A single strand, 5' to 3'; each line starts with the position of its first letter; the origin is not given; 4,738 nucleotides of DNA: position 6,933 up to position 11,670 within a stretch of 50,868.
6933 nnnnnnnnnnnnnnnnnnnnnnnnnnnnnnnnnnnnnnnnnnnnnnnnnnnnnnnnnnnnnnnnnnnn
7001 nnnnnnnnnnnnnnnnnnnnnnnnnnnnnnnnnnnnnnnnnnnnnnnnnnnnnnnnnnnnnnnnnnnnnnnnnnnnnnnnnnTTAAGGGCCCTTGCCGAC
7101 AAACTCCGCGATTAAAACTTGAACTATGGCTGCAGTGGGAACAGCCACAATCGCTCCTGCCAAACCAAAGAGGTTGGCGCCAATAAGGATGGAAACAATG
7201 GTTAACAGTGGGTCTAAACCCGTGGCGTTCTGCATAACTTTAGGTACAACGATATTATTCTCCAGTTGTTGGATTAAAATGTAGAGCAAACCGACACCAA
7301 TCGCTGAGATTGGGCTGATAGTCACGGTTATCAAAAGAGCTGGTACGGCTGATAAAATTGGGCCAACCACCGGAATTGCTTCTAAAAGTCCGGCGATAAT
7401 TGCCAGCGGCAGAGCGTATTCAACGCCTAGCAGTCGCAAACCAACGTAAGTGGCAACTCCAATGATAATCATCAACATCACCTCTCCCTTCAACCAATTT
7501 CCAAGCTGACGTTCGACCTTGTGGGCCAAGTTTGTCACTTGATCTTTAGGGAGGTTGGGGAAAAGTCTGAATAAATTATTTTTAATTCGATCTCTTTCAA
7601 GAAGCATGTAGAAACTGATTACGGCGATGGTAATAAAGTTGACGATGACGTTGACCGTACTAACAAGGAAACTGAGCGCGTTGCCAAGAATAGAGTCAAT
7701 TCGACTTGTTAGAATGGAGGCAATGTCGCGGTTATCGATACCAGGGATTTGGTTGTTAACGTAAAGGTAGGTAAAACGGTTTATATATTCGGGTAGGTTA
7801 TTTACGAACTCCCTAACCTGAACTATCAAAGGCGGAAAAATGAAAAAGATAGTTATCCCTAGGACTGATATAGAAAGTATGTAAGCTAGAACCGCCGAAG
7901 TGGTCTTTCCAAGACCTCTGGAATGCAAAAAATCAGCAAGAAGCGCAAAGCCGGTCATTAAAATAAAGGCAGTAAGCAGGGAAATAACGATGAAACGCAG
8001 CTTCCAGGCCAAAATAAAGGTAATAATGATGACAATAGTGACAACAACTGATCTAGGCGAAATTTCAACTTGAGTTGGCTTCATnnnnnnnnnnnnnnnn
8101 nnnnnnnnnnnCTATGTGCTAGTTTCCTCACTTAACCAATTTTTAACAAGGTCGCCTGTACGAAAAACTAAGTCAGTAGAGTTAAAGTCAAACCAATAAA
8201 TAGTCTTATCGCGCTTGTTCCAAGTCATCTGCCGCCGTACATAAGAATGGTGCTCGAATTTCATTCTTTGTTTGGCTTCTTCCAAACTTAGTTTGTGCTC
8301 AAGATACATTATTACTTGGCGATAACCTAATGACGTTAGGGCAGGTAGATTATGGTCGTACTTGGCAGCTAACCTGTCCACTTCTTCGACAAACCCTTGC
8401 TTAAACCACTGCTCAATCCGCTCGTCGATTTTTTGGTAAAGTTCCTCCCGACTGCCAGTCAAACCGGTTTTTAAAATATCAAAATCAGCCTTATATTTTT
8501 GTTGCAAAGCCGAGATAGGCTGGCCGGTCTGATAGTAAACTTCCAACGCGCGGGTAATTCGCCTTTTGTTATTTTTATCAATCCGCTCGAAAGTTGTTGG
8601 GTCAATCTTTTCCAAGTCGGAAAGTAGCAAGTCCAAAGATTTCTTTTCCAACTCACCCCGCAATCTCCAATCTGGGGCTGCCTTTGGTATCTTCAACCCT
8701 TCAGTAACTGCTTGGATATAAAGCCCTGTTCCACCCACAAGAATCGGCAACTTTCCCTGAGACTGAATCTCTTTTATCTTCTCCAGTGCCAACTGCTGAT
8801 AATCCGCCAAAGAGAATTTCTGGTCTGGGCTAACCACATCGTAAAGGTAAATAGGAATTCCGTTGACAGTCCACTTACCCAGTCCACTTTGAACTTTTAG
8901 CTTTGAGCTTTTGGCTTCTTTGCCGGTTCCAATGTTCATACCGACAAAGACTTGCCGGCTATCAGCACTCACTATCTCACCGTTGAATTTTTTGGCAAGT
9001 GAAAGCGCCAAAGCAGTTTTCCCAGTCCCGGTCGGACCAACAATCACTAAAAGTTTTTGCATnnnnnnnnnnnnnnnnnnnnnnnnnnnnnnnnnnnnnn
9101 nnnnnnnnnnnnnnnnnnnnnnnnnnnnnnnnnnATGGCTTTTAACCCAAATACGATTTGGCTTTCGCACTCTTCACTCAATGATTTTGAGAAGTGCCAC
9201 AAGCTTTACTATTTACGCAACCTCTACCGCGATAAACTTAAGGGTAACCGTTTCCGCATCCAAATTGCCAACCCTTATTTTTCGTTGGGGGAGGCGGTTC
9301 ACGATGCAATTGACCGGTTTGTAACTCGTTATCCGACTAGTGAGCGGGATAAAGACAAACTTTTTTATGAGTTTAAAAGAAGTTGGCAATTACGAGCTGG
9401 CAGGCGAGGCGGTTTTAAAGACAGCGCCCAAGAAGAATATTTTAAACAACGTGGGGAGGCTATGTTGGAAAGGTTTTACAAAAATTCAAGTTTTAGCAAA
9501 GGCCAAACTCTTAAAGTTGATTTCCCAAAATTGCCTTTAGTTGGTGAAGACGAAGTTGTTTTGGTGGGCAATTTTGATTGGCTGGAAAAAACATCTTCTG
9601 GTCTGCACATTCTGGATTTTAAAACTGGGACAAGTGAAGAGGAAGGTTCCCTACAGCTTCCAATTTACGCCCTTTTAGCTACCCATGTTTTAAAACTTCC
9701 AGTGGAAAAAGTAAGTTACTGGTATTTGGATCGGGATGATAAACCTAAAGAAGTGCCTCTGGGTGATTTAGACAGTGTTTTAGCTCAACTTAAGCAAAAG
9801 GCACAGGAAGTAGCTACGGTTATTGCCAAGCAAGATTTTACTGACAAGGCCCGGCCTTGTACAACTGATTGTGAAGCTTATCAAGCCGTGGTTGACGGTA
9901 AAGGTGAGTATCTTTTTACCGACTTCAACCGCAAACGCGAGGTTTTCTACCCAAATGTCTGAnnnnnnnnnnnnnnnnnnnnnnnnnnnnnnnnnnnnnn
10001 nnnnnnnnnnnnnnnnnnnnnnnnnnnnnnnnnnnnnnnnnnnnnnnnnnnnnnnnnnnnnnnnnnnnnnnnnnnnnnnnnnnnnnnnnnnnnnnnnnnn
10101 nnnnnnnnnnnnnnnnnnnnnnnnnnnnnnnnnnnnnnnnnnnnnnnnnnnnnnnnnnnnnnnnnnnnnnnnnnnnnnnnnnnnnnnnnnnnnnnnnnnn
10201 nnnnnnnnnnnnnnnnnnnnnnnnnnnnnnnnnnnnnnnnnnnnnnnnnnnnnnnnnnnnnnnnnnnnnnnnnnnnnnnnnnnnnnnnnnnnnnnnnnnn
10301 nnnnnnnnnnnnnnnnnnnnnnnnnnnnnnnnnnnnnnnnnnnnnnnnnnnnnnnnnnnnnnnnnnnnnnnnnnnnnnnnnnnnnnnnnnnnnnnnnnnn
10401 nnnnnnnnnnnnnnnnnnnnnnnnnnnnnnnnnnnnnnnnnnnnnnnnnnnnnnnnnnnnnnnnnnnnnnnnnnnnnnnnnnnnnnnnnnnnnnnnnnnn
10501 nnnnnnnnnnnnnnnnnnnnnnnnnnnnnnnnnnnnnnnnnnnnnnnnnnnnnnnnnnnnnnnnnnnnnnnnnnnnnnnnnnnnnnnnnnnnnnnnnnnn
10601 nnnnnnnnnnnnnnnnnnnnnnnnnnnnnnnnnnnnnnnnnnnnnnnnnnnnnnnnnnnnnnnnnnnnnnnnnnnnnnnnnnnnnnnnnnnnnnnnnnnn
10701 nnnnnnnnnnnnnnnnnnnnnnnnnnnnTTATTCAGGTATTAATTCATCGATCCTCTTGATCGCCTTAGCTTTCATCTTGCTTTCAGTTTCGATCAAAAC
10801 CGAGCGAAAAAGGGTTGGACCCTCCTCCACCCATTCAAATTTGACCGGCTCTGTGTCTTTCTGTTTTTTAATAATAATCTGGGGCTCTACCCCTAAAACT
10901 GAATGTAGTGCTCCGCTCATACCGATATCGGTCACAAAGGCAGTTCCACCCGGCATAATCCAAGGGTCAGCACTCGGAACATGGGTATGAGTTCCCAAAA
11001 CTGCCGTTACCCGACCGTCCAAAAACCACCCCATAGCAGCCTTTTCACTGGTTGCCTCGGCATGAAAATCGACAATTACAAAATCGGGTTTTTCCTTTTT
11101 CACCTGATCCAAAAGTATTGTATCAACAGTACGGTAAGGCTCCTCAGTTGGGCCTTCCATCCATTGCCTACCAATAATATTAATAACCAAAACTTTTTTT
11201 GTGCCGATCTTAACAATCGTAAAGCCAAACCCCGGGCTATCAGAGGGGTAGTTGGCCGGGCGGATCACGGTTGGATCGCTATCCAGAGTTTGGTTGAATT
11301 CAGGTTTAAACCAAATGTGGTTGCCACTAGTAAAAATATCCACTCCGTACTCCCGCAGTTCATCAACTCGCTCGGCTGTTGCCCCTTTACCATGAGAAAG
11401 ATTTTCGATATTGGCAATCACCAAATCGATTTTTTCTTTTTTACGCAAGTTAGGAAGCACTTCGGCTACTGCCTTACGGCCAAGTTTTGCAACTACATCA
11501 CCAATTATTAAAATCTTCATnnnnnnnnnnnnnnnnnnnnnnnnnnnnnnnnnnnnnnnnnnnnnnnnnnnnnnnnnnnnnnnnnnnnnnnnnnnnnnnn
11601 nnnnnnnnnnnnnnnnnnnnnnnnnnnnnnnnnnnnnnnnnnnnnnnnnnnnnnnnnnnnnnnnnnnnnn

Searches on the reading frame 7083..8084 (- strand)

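Call 66: search_protein_families(library=pfam, proteins=[window:7083-8084:-], max_evalue=0.00001)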
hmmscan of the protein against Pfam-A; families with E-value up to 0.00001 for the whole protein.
window:7083-8084:- (333 aa): 1 family
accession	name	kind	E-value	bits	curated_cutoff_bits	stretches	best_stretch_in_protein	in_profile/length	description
PF01594.21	AI-2E_transport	-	3.6e-64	217.4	34.3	1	14-327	5-325/327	AI-2E family transporter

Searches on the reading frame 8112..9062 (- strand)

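Call 66: search_protein_families(library=pfam, proteins=[window:8112-9062:-], max_evalue=0.00001)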
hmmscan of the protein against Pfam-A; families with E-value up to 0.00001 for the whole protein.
window:8112-9062:- (316 aa): 2 families
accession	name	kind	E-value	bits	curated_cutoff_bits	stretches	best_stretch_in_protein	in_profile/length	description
PF01715.23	IPPT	-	5e-73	246.2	23.6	1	37-285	1-243/243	IPP transferase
PF01745.22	IPT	-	4.6e-08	33.2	20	1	3-52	2-51/233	Isopentenyl transferase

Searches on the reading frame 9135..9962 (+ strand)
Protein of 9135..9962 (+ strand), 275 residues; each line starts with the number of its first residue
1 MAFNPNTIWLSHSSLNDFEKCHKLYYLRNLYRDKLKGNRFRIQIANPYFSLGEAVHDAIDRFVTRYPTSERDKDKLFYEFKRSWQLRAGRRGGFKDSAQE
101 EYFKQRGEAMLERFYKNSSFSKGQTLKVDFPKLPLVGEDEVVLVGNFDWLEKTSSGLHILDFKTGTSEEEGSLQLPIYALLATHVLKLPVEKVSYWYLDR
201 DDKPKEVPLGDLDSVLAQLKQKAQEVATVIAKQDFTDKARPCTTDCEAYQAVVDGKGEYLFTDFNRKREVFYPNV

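Call 66: search_protein_families(library=pfam, proteins=[window:9135-9962:+], max_evalue=0.00001)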
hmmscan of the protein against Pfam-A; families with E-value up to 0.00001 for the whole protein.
window:9135-9962:+ (275 aa): 1 family
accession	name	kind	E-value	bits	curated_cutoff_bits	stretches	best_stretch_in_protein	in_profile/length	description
PF12705.13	PDDEXK_1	-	7.4e-24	85.5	22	1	10-247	2-241/247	PD-(D/E)XK nuclease superfamily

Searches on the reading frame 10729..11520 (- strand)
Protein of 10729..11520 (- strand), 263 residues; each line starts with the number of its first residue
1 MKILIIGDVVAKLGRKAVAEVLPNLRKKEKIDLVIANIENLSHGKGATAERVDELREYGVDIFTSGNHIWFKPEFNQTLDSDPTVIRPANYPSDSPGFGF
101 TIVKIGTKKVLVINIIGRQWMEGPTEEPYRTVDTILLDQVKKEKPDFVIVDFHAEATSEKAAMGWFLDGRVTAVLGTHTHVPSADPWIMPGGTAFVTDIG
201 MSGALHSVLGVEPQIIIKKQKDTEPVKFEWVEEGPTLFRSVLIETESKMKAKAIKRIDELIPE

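Call 66: search_protein_families(library=pfam, proteins=[window:10729-11520:-], max_evalue=0.00001)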
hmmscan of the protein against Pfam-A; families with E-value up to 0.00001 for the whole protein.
window:10729-11520:- (263 aa): 2 families
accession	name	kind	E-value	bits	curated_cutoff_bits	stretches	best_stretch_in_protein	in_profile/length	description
PF13277.11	YmdB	-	2e-92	309.5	27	1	4-257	1-253/253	YmdB-like protein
PF00149.33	Metallophos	-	8.2e-11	43.1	21.5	1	1-182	1-191/191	Calcineurin-like phosphoesterase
